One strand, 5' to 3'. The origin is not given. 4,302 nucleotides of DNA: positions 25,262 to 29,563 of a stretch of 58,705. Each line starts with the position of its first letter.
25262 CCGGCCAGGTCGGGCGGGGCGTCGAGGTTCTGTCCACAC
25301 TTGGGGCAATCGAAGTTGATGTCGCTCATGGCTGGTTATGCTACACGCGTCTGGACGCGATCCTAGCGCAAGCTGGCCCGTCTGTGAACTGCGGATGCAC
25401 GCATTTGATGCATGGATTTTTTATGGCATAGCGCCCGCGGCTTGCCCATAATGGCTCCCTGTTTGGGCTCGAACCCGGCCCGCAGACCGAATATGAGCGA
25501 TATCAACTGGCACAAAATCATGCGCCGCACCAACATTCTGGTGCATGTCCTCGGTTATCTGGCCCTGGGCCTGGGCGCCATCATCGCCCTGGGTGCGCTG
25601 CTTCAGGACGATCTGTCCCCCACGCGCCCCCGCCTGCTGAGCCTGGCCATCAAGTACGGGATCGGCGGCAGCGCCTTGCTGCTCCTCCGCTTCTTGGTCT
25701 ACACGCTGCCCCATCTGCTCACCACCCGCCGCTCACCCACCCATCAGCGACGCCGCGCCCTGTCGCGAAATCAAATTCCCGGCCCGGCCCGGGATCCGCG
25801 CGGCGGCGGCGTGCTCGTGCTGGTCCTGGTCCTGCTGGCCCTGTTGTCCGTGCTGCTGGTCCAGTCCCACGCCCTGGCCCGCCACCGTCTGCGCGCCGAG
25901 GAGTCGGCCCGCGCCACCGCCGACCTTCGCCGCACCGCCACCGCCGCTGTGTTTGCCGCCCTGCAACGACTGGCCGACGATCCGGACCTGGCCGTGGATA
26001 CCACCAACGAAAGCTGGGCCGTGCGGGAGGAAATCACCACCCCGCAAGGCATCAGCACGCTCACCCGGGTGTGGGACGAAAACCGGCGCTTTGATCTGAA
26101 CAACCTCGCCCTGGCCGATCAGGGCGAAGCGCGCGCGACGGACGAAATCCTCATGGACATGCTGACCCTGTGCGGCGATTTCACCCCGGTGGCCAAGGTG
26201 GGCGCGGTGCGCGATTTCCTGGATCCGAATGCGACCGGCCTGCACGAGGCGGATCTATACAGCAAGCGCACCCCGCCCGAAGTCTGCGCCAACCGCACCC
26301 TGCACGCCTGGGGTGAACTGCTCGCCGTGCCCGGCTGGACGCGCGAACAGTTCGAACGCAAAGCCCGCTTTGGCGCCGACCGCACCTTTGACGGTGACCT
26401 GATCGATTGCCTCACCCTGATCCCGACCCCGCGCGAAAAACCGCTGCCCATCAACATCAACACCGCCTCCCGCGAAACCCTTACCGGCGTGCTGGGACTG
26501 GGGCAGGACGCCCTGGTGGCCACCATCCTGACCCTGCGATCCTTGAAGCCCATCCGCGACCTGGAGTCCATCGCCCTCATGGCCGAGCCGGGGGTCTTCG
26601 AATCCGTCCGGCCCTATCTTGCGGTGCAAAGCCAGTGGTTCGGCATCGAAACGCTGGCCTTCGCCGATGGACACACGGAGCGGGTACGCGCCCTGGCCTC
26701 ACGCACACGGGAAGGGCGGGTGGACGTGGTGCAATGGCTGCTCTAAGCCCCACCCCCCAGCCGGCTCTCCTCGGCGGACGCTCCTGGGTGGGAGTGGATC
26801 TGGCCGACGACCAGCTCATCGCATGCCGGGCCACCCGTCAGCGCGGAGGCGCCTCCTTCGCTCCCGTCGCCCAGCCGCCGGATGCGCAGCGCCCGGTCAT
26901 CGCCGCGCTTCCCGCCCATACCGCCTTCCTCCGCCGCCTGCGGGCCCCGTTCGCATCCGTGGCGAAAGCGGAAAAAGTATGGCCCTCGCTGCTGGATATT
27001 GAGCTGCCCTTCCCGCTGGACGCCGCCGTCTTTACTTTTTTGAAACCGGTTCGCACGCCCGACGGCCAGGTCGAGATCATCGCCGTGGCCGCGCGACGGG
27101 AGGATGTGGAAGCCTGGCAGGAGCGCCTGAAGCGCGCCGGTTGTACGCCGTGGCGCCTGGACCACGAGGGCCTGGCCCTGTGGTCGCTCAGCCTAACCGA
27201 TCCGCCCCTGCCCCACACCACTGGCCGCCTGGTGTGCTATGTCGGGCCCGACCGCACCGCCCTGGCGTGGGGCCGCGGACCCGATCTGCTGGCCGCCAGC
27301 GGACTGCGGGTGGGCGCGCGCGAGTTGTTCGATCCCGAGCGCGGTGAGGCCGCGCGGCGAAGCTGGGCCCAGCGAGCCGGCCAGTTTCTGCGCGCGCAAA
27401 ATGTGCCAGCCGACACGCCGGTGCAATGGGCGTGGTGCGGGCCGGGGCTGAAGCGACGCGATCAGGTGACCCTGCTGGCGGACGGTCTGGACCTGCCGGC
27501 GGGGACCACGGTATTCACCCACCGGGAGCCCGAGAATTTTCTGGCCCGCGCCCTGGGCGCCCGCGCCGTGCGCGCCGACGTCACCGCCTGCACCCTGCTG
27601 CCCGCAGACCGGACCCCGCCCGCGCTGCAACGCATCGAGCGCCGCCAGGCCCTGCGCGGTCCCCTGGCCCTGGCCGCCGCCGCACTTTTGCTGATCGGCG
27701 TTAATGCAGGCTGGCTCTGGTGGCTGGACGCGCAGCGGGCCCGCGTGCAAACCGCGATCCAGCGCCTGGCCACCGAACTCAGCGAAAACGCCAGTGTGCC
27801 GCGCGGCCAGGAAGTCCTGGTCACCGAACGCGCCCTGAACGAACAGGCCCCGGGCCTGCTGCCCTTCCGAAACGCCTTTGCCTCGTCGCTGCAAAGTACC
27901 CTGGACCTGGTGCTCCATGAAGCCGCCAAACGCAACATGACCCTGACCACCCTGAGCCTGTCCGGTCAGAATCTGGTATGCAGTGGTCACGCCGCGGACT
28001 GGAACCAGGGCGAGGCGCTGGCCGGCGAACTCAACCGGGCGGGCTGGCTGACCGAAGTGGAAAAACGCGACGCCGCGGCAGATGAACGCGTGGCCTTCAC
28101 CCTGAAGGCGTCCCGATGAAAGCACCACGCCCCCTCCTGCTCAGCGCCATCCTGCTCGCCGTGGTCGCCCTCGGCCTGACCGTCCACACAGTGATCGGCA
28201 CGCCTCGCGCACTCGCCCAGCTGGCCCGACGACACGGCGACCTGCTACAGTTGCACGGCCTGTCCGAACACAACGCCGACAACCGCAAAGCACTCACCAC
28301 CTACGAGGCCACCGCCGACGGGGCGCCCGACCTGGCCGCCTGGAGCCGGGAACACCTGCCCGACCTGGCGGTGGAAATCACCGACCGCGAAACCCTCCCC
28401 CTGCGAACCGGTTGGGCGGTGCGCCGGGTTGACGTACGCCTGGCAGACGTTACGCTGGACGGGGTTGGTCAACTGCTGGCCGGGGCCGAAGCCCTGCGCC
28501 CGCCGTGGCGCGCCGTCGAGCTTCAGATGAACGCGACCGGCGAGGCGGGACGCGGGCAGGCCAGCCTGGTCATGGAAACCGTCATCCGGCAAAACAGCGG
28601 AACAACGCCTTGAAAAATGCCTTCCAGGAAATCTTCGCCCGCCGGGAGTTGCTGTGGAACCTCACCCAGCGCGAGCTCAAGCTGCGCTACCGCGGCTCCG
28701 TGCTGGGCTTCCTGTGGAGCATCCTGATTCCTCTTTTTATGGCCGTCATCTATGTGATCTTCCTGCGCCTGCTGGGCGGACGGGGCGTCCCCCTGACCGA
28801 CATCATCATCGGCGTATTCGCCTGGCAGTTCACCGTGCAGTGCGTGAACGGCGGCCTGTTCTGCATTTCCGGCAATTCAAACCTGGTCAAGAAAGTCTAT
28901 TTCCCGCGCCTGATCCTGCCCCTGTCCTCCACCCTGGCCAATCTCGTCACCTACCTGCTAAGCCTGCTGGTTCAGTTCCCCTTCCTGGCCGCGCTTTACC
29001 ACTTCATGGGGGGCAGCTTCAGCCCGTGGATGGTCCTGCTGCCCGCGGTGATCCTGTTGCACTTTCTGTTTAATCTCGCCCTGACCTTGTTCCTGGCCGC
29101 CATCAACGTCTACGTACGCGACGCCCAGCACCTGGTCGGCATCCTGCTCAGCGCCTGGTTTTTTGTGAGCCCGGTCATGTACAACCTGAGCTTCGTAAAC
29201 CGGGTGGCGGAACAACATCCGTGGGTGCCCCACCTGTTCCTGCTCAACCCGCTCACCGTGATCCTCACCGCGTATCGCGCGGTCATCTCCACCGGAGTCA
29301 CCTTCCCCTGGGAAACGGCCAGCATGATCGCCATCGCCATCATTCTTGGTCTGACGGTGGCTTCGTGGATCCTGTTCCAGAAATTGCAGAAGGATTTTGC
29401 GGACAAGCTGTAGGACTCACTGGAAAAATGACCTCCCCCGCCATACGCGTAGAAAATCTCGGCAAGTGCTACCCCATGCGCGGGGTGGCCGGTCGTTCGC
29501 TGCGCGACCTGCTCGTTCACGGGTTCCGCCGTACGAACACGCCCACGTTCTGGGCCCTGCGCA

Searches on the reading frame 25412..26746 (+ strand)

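Call 77: search_protein_families(library=pfam, proteins=[window:25412-26746:+], max_evalue=0.00001)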
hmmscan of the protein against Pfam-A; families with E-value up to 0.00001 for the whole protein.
window:25412-26746:+ (444 aa): 1 family
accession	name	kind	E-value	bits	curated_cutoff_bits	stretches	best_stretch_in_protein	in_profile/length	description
PF21687.3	T2SSK_1st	-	4.2e-07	31.1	26.2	1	226-316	2-97/107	Type II secretion system (T2SS), protein K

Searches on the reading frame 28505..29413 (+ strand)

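Call 77: search_protein_families(library=pfam, proteins=[window:28505-29413:+], max_evalue=0.00001)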
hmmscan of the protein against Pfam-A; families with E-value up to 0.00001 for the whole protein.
window:28505-29413:+ (302 aa): 1 family
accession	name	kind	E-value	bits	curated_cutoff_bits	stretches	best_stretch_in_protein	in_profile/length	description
PF01061.29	ABC2_membrane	-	6.4e-17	62.2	26.9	1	49-260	2-209/211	ABC-2 type transporter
